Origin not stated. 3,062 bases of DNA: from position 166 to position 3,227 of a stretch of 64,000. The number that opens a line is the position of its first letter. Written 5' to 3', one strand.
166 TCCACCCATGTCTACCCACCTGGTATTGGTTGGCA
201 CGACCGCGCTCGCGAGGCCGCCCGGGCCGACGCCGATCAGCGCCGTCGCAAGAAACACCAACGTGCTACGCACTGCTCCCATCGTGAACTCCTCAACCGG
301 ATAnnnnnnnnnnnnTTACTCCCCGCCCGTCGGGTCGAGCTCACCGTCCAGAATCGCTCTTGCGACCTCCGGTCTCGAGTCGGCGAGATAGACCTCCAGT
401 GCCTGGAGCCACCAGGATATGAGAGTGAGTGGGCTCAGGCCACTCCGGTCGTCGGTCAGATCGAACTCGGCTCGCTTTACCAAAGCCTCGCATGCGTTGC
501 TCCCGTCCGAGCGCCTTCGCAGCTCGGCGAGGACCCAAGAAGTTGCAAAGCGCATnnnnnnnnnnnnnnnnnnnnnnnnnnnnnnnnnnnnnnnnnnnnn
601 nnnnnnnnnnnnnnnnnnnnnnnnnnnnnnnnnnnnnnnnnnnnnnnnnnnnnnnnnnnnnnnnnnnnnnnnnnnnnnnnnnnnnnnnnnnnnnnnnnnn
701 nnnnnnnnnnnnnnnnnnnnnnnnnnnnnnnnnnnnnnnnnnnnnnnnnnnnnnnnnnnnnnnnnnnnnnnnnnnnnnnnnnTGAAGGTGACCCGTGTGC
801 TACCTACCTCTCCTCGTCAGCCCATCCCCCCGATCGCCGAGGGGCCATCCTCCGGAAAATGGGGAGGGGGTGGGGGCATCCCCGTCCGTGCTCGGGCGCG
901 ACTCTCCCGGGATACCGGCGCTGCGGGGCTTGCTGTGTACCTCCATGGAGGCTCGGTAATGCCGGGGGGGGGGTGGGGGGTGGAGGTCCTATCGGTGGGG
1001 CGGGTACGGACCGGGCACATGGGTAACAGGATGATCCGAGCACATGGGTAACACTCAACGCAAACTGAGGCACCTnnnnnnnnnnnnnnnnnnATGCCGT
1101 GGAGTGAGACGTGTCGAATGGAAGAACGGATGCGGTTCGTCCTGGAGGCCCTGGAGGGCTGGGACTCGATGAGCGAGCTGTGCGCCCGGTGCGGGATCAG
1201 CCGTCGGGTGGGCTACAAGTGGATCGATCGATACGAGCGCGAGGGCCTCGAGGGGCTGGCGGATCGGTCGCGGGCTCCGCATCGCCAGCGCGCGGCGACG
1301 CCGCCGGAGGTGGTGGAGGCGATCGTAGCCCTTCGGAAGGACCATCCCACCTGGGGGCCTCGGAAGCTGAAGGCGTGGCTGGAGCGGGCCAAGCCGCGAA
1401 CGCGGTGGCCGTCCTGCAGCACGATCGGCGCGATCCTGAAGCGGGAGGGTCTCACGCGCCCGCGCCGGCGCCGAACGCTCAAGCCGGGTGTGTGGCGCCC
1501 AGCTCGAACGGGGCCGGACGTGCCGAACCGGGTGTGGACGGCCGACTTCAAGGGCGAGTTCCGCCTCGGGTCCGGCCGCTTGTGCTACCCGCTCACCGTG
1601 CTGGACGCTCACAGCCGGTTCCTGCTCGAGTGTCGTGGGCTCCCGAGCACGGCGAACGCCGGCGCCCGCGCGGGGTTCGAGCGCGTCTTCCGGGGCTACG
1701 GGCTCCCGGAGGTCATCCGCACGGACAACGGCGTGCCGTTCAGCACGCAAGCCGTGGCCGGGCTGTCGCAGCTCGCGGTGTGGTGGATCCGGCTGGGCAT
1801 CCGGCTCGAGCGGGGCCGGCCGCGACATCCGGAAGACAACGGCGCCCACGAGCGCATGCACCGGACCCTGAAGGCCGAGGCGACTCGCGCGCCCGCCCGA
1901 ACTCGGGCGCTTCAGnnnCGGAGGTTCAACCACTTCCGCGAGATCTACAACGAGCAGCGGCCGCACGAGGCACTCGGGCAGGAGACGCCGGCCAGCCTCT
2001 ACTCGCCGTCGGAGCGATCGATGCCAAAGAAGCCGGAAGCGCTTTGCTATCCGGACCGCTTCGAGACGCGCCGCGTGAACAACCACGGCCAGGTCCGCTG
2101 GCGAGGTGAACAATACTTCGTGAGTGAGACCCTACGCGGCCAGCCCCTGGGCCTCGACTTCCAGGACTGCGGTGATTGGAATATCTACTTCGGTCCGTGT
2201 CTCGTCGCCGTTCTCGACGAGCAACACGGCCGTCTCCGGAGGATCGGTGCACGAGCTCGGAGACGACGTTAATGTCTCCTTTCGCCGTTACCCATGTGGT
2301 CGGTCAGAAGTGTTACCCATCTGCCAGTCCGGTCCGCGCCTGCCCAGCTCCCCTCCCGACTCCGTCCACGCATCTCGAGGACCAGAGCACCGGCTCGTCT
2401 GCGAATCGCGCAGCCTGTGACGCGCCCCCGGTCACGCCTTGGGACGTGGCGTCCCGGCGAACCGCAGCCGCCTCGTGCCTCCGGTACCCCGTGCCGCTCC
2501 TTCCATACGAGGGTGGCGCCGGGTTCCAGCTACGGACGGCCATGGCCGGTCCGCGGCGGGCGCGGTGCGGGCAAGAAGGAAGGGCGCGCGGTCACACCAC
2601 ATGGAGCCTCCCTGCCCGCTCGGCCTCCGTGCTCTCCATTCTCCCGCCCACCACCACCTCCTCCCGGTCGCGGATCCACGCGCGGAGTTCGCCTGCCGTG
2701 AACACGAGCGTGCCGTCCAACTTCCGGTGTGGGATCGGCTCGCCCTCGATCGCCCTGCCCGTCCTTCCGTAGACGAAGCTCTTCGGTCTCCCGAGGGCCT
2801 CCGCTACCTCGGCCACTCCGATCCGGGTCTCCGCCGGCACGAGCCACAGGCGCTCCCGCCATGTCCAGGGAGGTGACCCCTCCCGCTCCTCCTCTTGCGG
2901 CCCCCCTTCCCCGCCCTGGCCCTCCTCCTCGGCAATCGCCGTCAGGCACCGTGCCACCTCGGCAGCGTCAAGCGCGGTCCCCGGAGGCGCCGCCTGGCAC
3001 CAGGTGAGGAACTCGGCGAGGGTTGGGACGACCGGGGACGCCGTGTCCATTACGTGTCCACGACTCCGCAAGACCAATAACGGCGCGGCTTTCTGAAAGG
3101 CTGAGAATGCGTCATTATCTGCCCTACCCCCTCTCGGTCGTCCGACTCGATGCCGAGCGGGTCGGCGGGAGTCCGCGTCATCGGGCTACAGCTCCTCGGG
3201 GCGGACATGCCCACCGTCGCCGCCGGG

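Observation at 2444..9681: Compact phage-satellite-like (PICI/P4-style) integrative island next to tRNA-Cys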

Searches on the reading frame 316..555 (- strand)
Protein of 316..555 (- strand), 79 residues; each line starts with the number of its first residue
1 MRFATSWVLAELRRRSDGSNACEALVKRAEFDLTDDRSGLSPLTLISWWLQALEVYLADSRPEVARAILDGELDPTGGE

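Call 50: search_protein_families(library=pfam, proteins=[window:316-555:-], max_evalue=0.01)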
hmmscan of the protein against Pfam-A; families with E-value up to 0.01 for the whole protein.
window:316-555:- (79 aa): 0 families

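Call 56: find_encoding_contigs(protein=window:316-555:-, flank=10000)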
Protein window:316-555:- (79 aa): 1 contig read that carries it; 1 place shown.
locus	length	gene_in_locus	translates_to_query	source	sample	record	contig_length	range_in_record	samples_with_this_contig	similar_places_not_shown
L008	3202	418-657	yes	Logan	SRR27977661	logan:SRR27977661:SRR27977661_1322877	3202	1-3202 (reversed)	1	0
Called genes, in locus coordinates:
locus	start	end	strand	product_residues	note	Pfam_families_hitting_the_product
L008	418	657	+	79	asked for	-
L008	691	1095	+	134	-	-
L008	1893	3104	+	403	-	-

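Call 58: search_protein_families(library=pfam, proteins=[L008:691-1095:+, L008:1893-3104:+], max_evalue=0.1)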
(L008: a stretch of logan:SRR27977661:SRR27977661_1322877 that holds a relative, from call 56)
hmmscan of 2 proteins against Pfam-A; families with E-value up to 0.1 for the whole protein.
L008:691-1095:+ (134 aa): 1 family
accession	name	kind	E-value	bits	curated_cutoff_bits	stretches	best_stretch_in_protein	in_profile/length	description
PF16274.10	Qua1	-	0.058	13.8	29.3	1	76-97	10-30/52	Qua1 domain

L008:1893-3104:+ (403 aa): 1 family
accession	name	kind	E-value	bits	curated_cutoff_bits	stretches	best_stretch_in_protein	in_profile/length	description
PF15595.11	Imm51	-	0.015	15.6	29.8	1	199-253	13-64/104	Immunity protein 51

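Call 101: search_protein_families(library=phrogs, proteins=[L008:1884-3104:+], max_evalue=0.001)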
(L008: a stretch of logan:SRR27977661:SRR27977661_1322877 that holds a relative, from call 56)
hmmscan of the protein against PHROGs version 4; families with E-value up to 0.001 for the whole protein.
L008:1884-3104:+ (406 aa): 1 family
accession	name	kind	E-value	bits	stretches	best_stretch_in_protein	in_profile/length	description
phrog_18195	-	unknown function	3e-24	86.6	2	131-318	177-372/489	-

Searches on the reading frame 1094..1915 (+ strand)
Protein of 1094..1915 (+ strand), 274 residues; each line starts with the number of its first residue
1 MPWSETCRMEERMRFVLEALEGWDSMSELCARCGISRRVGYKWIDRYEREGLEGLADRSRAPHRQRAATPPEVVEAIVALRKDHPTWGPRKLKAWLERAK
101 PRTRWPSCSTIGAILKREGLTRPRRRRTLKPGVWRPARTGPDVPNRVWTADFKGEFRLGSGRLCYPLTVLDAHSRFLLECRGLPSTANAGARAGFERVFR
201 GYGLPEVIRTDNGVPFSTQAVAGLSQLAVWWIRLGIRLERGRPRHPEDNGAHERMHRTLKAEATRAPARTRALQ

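Call 50: search_protein_families(library=pfam, proteins=[window:1094-1915:+], max_evalue=0.01)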
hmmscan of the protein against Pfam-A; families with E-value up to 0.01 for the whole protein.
window:1094-1915:+ (274 aa): 9 families
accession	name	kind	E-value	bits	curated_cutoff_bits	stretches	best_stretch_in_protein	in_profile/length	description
PF13565.12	HTH_32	-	9.6e-19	68.2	33.7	1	41-115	3-73/73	Homeodomain-like domain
PF13518.12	HTH_28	-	1.5e-14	54.2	25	1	11-63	1-52/52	Helix-turn-helix domain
PF13011.12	LZ_Tnp_IS481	-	3.6e-12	46.9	22.2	1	26-81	28-83/85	leucine-zipper of insertion element IS481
PF13551.12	HTH_29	-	1.7e-11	44.5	28.1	1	12-72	1-61/64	Winged helix-turn helix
PF00665.32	rve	-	1.5e-10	41.7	32.6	1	144-246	4-102/102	Integrase core domain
PF13384.12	HTH_23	-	8e-10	38.7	24.6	1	9-55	4-49/50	Homeodomain-like domain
PF13683.12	rve_3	-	2.2e-05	24.5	26.5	1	235-267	2-34/67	Integrase core domain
PF01527.26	HTH_Tnp_1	-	0.00012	22.7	24.1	1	10-60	10-59/75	Transposase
PF13276.12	HTH_21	-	0.0068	17.1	28.1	0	73-127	6-59/60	HTH-like domain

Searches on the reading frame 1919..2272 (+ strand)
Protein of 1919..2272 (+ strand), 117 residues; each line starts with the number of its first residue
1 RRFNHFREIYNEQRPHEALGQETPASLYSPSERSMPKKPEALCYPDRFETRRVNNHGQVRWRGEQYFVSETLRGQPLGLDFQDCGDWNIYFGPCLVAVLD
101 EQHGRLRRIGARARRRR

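Call 50: search_protein_families(library=pfam, proteins=[window:1919-2272:+], max_evalue=0.01)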
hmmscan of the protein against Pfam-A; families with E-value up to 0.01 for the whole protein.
window:1919-2272:+ (117 aa): 1 family
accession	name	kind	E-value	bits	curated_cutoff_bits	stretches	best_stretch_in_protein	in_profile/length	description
PF13683.12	rve_3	-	1.5e-05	25.1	26.5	1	5-24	48-67/67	Integrase core domain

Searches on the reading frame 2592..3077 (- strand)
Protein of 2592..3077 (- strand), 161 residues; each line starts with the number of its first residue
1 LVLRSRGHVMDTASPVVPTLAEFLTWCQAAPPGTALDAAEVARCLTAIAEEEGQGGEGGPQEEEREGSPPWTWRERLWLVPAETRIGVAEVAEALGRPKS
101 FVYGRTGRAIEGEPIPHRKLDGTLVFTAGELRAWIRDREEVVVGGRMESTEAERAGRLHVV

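Call 4: search_protein_families(library=pfam, proteins=[window:2592-3077:-], max_evalue=0.1)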
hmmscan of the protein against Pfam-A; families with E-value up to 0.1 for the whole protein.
window:2592-3077:- (161 aa): 1 family
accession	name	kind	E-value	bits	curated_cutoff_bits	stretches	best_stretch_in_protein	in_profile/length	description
PF12728.13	HTH_17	-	0.0059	17.3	27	1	88-138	4-50/51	Helix-turn-helix domain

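Call 9: search_protein_families(library=phrogs, proteins=[window:2592-3077:-], max_evalue=0.01)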
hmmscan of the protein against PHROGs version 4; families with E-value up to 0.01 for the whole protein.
window:2592-3077:- (161 aa): 0 families

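Call 10: search_protein_families(library=ncbifam, proteins=[window:2592-3077:-], max_evalue=0.01)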
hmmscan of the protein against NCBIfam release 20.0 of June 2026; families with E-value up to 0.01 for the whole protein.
window:2592-3077:- (161 aa): 0 families

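Call 105: search_dna_similar(query=window:2592-3050:-, collection=phages, mode=protein, max_evalue=0.01, max_rows=20)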
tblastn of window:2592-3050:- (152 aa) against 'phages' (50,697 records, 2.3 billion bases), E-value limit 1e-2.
No match.

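Call 106: search_solved_structures(query=window:2592-3050:-, max_evalue=5, show_alignments=2)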
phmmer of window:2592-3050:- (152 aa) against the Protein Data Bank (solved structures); distinct sequences matched with E-value up to 5: 0.

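Call 118: search_solved_structures(query=A5, max_evalue=10, show_alignments=3)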
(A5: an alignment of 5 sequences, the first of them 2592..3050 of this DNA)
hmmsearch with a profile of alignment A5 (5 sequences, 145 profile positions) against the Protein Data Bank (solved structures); distinct sequences matched with E-value up to 10: 0.

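Call 120: search_protein_families(library=pfam, alignment_id=A5, max_evalue=0.1)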
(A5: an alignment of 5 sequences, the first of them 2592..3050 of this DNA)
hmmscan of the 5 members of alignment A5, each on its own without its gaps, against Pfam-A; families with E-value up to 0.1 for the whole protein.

A. member 1, window:2592-3050:- (152 aa): 1 family
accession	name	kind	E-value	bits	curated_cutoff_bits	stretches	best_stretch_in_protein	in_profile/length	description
PF12728.13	HTH_17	-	0.005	17.5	27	1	79-129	4-50/51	Helix-turn-helix domain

B. families by the number of members that match (of 5 scanned): 4 families
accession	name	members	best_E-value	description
PF12728.13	HTH_17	5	0.005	Helix-turn-helix domain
PF13384.12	HTH_23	1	0.05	Homeodomain-like domain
PF04697.18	Pinin_SDK_N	1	0.065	pinin/SDK conserved region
PF09339.16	HTH_IclR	1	0.089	IclR helix-turn-helix domain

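Call 123: predict_structure(protein=window:2592-3050:-)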
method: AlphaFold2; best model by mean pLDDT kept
length: 152 residues; sequences in the alignment: 1
mean_pLDDT: 45.1   pTM: 0.32
mean pLDDT of the five models: 45.1, 43.0, 42.7, 40.6, 39.2
residues with pLDDT >= 90: 0; 70-90: 0; 50-70: 51; < 50: 101
segments of 3 or more residues with pLDDT < 50: 3-9, 43-100, 129-152
pLDDT, mean of each block of 10 residues (from residue 1): 45 55 51 53 45 40 37 46 44 41 53 53 53 32 31 26
secondary structure, 60 per line:
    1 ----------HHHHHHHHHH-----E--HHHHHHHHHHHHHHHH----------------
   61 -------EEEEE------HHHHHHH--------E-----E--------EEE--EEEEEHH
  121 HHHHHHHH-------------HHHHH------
elements in order: H11-20 H29-44 E68-72 H79-85 E109-111 E114-118 H119-128 H142-146
